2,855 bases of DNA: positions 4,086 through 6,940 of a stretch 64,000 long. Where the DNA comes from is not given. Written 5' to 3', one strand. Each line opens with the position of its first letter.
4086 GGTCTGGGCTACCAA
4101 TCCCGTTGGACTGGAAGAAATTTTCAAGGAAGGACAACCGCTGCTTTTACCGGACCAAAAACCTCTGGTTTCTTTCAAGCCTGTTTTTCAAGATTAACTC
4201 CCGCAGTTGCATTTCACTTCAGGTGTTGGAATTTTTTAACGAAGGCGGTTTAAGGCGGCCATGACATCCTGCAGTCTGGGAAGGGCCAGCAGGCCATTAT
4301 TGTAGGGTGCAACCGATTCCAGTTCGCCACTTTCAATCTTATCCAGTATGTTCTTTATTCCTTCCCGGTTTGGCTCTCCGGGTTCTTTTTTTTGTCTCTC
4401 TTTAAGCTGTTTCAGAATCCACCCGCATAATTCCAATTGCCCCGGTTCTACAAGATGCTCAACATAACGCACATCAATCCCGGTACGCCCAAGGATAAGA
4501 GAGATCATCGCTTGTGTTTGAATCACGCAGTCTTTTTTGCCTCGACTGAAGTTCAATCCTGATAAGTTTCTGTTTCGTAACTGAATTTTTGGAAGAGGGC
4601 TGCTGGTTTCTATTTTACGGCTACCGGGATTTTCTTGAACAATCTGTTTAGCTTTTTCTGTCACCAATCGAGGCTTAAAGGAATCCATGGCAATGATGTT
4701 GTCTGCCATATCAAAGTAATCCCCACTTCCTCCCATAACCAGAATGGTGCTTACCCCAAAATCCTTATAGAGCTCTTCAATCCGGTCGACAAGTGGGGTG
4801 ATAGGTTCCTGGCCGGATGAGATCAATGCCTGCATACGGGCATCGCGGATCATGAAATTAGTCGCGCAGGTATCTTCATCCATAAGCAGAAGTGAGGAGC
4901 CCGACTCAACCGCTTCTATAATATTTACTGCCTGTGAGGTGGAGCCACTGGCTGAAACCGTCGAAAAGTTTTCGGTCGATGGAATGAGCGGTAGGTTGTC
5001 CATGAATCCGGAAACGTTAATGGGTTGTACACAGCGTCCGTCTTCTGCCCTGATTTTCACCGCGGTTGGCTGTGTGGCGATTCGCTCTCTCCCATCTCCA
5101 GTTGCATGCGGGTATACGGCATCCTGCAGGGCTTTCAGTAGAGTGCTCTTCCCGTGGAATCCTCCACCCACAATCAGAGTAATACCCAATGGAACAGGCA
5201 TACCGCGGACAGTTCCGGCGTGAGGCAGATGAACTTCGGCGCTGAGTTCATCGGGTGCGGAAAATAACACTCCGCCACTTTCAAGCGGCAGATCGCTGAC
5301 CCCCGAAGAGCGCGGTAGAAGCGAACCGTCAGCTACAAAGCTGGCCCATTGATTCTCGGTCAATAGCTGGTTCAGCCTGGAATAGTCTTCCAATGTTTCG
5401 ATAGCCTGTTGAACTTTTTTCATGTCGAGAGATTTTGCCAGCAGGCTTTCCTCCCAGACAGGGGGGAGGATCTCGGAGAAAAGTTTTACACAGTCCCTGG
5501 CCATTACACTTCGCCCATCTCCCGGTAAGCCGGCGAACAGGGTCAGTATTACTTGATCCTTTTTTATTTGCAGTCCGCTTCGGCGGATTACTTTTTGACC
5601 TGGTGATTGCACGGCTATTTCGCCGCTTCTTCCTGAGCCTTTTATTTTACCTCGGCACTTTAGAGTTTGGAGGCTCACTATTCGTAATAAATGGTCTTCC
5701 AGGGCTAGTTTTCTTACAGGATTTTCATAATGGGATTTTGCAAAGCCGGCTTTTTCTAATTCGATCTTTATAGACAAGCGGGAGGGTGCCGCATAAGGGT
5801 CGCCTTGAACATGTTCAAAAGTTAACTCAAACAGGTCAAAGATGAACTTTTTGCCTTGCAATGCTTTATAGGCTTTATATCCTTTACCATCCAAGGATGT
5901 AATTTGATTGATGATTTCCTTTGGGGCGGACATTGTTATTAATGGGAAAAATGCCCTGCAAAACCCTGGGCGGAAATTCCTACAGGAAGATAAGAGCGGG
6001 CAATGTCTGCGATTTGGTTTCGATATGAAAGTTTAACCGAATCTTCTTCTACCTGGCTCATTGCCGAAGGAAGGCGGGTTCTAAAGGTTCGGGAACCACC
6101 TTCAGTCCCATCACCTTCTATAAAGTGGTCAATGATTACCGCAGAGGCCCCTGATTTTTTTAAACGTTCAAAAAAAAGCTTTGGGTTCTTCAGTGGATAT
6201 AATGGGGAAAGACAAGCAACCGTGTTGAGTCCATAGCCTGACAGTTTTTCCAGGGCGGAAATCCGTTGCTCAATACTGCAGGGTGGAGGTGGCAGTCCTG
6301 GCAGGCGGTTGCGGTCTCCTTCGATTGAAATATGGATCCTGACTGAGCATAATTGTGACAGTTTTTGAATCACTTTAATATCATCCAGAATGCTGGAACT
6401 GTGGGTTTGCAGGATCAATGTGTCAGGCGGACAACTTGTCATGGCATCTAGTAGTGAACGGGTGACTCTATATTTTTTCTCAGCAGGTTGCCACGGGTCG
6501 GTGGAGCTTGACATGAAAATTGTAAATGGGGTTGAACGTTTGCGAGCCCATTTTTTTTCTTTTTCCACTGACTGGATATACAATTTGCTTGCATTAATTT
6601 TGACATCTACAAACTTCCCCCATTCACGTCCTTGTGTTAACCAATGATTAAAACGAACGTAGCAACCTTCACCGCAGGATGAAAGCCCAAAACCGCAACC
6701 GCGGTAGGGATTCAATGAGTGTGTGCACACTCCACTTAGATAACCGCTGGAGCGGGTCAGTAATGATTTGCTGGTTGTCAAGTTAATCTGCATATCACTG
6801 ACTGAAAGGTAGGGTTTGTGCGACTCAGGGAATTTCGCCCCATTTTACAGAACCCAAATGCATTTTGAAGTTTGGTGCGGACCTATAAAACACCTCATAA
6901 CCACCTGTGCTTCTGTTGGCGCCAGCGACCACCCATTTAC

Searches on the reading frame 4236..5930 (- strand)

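Call 4: search_protein_families(library=pfam, proteins=[window:4236-5930:-], max_evalue=1)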
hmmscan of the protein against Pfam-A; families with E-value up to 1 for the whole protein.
window:4236-5930:- (564 aa): 6 families
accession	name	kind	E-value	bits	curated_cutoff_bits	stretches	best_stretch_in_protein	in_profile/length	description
PF09818.15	ABC_ATPase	-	3.4e-112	374.5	23.2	1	171-448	3-279/283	P-loop domain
PF20446.3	ABC_N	-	6.9e-42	143.5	26.5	1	6-165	4-161/162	ATPase of the ABC class N-terminal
PF21117.3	MRB1590_C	-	3.4e-17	63.4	27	1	471-564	3-97/102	MRB1590 C-terminal domain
PF13555.12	AAA_29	-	0.016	15.4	27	1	248-276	22-50/61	P-loop containing region of AAA domain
PF13476.12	AAA_23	-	0.042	14.9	27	1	249-284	20-55/201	AAA domain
PF00005.33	ABC_tran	-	0.054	14.5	25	0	250-274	13-37/137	ABC transporter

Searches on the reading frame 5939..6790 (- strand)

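Call 4: search_protein_families(library=pfam, proteins=[window:5939-6790:-], max_evalue=1)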
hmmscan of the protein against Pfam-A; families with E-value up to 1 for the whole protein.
window:5939-6790:- (283 aa): 1 family
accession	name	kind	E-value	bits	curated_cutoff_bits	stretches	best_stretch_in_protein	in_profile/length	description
PF04055.27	Radical_SAM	-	0.016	15.8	29.5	1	87-192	46-145/166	Radical SAM superfamily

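Call 7: search_protein_families(library=ncbifam, proteins=[window:5939-6790:-], max_evalue=1)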
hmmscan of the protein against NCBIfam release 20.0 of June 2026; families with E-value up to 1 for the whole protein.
window:5939-6790:- (283 aa): 5 families
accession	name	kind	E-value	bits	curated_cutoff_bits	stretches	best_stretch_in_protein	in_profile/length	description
NF033668.1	rSAM_PA0069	hypoth_equivalog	9.8e-23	80.7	360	1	22-202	57-230/348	PA0069 family radical SAM protein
TIGR04470.1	rSAM_mob_pairB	equivalog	2.3e-17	63.3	410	1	7-212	6-191/285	radical SAM mobile pair protein B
NF038135.1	rSAM_Rv2578c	equivalog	1.9e-15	56.8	430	1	7-200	45-232/317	Rv2578c family radical SAM protein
NF038136.1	rSAM_Rv_intein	exception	3.5e-09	36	700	1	43-199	335-488/574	intein-containing Rv2578c family radical SAM protein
NF002683.0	PRK02412.2-2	equivalog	0.23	10.9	329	1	106-142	119-155/215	3-dehydroquinate dehydratase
